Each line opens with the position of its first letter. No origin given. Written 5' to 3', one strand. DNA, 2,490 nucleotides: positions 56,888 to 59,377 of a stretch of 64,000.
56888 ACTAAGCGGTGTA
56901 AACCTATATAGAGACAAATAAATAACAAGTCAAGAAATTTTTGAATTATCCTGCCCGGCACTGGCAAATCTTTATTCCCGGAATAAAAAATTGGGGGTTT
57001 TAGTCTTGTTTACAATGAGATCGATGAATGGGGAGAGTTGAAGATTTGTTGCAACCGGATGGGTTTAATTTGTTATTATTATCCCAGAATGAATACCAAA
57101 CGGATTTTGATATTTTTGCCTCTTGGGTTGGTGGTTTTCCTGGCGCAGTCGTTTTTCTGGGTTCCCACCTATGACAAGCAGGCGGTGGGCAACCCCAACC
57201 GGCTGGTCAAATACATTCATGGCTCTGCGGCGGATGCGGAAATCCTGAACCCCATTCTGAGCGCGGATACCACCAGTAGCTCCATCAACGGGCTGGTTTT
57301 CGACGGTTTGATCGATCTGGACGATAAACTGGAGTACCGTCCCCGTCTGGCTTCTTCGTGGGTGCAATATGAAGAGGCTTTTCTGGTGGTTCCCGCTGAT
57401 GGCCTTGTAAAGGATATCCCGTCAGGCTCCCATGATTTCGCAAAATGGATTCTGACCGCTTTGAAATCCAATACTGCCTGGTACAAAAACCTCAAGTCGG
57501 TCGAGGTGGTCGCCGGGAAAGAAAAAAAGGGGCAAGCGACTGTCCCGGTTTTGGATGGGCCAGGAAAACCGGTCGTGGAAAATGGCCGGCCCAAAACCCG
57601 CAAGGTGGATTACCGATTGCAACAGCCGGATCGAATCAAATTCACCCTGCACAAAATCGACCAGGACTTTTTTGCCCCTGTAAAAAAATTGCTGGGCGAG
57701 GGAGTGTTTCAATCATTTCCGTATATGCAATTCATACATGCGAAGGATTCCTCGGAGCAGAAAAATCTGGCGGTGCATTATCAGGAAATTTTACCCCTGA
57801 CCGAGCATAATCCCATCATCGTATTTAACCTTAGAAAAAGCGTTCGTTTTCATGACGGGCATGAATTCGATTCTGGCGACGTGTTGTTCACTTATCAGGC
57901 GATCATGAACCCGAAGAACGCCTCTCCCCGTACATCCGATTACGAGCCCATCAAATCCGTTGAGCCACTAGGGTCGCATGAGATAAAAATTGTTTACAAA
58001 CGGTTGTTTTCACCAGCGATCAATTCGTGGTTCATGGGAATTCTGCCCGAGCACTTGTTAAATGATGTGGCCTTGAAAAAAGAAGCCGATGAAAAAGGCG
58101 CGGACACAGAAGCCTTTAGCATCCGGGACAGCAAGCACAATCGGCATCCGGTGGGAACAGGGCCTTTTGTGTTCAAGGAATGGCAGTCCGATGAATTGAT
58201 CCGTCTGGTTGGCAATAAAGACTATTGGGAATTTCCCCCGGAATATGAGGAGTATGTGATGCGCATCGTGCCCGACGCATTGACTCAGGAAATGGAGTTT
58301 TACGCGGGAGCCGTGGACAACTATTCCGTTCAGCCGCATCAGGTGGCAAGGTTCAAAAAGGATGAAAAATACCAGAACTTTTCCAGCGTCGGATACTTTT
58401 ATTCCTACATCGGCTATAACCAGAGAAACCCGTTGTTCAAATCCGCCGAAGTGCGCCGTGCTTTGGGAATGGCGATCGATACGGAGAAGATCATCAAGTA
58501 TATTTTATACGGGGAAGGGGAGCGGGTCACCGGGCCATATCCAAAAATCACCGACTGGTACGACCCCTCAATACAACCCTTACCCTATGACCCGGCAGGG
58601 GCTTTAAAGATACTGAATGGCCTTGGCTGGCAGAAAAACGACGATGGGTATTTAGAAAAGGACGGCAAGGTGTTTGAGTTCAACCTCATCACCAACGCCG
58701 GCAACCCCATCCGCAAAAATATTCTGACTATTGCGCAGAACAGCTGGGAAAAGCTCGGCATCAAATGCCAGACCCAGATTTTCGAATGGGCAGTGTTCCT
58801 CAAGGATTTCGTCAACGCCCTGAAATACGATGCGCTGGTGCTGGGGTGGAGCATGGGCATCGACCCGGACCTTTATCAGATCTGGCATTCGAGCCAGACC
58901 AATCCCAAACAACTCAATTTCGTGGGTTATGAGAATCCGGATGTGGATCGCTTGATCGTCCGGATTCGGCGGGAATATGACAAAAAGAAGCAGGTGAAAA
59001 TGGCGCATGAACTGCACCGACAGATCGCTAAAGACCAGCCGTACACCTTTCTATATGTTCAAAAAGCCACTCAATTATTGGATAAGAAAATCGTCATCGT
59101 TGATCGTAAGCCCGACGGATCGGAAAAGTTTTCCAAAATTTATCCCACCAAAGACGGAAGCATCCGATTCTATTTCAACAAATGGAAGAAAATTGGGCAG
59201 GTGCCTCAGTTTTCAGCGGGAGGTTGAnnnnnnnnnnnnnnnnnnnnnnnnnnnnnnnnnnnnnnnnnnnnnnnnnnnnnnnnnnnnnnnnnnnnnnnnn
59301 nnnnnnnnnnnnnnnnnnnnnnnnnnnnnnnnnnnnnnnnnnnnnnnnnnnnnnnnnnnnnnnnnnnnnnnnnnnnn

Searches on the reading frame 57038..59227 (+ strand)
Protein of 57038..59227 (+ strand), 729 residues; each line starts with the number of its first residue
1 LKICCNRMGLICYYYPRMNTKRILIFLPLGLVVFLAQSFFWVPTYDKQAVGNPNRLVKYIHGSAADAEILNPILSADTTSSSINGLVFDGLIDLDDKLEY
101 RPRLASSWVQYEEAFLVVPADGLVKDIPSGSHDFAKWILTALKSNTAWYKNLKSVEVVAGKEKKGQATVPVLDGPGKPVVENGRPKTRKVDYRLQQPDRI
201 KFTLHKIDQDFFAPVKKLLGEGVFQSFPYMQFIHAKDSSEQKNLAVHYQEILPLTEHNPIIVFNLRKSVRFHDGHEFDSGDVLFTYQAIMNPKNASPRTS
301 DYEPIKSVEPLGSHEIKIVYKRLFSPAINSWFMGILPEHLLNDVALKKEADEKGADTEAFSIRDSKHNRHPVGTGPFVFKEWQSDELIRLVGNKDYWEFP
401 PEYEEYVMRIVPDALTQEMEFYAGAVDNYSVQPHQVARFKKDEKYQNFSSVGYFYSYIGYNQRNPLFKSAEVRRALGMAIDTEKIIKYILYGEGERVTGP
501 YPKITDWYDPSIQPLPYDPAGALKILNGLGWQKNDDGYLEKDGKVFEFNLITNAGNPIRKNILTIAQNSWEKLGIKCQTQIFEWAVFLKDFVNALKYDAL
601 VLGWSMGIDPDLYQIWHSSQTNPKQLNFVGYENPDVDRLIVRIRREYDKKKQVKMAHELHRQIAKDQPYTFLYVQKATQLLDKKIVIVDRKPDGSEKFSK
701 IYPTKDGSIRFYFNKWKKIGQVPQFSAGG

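Call 45: search_protein_families(library=pfam, proteins=[window:57038-59227:+], max_evalue=0.00001)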
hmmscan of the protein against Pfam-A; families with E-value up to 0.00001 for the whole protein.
window:57038-59227:+ (729 aa): 1 family
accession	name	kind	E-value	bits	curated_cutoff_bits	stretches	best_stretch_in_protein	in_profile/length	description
PF00496.27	SBP_bac_5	-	3.5e-75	253.9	32.4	1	261-620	19-362/368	Bacterial extracellular solute-binding proteins, family 5 Middle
